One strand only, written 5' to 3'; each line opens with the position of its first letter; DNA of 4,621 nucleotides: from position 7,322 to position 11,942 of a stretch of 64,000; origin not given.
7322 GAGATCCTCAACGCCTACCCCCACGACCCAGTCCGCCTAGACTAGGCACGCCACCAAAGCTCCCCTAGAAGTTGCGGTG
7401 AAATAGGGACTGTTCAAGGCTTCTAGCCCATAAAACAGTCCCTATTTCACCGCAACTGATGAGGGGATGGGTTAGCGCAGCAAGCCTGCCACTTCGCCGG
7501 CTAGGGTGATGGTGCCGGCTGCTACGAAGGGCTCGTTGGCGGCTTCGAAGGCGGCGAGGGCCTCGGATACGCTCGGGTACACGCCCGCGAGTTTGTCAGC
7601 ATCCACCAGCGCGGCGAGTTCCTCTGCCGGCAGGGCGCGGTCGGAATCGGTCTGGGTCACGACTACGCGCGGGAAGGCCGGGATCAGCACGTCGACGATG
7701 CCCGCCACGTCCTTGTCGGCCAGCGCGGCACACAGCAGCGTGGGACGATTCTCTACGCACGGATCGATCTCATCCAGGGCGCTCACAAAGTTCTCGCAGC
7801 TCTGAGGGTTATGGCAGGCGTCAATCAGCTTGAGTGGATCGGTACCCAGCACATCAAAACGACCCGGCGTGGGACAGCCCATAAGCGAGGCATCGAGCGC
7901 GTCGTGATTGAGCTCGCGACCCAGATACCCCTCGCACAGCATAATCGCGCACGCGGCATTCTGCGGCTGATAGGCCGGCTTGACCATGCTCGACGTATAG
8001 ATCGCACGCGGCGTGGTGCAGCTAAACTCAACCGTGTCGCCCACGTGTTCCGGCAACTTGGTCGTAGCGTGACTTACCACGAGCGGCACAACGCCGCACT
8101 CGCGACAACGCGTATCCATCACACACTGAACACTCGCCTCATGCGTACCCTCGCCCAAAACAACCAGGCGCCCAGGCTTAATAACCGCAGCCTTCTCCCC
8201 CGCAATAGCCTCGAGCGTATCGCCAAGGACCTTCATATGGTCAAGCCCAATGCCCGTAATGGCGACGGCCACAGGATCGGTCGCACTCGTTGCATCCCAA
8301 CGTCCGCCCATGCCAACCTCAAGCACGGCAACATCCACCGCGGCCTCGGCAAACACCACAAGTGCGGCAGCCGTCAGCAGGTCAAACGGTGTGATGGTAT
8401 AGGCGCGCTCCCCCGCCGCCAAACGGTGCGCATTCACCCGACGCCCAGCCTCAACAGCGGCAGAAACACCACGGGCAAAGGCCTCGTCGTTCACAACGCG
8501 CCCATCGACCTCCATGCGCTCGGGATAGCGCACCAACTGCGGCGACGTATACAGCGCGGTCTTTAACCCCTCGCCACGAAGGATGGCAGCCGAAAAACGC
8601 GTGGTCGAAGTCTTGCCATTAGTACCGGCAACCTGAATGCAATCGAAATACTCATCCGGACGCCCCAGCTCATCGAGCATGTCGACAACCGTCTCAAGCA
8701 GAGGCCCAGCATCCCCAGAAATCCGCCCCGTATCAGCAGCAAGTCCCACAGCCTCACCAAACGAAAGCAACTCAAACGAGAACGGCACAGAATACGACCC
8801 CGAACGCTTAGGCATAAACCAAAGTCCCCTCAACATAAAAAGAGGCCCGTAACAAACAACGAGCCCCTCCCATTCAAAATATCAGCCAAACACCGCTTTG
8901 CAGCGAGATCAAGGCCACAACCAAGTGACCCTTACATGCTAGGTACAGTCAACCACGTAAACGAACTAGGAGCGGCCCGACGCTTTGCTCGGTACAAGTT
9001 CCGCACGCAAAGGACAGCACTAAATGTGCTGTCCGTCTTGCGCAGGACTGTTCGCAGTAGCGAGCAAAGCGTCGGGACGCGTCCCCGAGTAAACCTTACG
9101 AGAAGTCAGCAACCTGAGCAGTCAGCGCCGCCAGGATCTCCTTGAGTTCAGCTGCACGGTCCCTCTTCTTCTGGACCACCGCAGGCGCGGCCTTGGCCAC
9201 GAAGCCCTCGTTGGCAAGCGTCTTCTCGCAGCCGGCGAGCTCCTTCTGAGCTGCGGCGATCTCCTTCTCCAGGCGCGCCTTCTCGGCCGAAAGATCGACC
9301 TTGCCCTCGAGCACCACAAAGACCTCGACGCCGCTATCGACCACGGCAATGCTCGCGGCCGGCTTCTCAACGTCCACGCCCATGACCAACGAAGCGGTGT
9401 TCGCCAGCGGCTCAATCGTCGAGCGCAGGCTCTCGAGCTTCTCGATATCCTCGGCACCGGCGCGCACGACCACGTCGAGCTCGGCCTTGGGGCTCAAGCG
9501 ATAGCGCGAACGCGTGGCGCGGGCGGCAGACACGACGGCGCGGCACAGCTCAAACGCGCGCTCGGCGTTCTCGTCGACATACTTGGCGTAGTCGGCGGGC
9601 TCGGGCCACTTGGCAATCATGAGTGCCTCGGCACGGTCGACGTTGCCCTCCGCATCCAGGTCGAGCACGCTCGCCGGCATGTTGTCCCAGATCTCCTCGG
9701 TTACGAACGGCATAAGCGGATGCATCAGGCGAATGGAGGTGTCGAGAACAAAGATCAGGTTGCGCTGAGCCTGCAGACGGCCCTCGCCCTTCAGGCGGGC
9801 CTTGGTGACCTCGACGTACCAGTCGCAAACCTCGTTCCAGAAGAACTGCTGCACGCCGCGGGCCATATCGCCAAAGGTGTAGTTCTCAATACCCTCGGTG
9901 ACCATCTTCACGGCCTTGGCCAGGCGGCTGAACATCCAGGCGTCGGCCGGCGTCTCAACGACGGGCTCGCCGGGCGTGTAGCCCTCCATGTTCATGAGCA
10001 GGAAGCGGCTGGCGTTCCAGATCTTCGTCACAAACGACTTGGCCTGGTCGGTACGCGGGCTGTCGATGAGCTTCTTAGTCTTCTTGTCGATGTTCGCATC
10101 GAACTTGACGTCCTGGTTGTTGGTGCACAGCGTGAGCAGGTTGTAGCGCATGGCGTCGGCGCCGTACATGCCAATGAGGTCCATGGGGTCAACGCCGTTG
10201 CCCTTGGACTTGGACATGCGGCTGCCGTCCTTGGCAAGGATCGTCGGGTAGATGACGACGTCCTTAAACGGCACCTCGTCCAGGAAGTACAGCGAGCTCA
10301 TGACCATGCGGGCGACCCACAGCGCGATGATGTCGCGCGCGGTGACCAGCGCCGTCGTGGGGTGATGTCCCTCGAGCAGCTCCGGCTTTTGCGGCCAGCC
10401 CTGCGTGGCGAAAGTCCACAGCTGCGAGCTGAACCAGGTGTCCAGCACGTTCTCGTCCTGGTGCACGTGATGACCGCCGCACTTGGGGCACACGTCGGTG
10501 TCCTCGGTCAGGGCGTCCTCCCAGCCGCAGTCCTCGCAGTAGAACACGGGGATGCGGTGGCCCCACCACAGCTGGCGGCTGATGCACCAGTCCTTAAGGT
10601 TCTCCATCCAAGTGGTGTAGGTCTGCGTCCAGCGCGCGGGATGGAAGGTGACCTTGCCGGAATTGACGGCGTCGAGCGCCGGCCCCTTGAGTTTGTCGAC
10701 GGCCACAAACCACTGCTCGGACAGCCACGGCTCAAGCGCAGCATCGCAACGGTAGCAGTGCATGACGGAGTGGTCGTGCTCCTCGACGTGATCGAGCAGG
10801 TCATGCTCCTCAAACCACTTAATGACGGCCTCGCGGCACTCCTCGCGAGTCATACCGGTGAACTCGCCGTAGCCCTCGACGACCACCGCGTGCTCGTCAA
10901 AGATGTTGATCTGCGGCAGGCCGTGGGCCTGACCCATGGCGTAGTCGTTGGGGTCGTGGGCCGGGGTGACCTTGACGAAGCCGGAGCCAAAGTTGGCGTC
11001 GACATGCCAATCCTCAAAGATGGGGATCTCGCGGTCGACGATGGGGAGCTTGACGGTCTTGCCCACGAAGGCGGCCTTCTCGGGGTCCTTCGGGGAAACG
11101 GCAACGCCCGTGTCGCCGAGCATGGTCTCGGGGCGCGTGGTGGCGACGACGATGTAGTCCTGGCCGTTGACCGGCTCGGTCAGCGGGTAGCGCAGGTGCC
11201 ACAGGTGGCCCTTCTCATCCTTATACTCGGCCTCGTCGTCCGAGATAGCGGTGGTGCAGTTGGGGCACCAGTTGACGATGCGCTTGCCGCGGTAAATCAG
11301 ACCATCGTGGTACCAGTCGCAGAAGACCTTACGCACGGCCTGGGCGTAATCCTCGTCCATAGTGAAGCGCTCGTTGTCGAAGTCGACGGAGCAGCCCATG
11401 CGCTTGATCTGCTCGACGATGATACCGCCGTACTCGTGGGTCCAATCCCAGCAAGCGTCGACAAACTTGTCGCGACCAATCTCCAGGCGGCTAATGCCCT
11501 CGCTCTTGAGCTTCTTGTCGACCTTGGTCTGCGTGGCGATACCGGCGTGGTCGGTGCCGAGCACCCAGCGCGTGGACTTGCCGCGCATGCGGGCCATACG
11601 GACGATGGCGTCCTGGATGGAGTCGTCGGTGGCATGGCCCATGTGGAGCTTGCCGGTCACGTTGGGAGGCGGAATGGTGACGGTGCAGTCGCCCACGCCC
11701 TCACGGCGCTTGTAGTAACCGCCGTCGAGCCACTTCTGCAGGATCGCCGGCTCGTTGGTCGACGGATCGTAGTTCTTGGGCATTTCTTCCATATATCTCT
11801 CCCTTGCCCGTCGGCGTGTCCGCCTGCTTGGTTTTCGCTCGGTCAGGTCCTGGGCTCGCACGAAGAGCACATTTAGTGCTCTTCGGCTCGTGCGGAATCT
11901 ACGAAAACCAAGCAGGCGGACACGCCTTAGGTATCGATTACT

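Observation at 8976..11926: valS is bracketed by two homologous nested palindromes in inverted orientation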

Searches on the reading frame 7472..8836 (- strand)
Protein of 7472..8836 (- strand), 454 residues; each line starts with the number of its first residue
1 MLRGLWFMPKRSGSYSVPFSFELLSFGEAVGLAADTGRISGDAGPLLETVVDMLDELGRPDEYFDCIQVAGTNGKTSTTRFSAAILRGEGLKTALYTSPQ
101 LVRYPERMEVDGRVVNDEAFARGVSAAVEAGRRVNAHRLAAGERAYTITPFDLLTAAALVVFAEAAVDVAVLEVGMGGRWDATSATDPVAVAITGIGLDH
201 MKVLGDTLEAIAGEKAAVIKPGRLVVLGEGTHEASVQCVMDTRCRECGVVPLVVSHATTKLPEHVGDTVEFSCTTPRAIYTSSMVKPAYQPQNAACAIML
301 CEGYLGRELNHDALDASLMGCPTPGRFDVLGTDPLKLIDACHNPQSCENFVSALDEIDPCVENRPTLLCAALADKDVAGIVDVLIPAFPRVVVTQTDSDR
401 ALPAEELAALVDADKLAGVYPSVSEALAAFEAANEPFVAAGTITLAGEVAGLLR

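Call 69: search_protein_families(library=pfam, proteins=[window:7472-8836:-], max_evalue=0.00001)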
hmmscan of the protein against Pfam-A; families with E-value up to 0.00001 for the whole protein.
window:7472-8836:- (454 aa): 2 families
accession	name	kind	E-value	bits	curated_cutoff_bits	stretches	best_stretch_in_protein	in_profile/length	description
PF08245.18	Mur_ligase_M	-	1.8e-09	38.3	24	1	69-220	1-111/200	Mur ligase middle domain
PF02875.26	Mur_ligase_C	-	6.4e-09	37.2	28.4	1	325-435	1-117/127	Mur ligase, glutamate ligase domain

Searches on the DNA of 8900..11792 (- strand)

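Call 16: search_rna_families(source=window, start=8900, end=9150, threshold=evalue, max_evalue=10)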
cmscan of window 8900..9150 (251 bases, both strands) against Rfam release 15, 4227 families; matches with E-value up to 10: 1.
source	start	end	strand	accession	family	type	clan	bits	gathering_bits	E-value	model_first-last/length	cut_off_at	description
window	9120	9142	-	RF01138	sR23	Gene; snRNA; snoRNA; CD-box;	-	9.2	45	5.7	32-54/54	no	Small nucleolar RNA sR23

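Call 72: search_rna_families(sources=[L003, L013, L021, L031, L017, L094, L104, L120, L127, L041], threshold=gathering)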
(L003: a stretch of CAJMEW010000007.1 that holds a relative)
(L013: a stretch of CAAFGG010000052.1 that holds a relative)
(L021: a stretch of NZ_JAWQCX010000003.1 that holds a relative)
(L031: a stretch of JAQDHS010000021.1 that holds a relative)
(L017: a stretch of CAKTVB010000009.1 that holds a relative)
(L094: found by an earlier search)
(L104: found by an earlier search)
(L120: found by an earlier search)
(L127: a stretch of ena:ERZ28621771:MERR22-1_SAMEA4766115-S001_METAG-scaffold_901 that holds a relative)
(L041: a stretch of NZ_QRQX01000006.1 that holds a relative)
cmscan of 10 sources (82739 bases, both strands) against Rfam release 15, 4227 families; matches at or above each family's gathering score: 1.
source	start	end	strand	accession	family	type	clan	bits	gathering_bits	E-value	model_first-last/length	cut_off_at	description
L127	2133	2213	+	RF00005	tRNA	Gene; tRNA;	CL00001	57.7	29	9.7e-10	1-71/71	no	tRNA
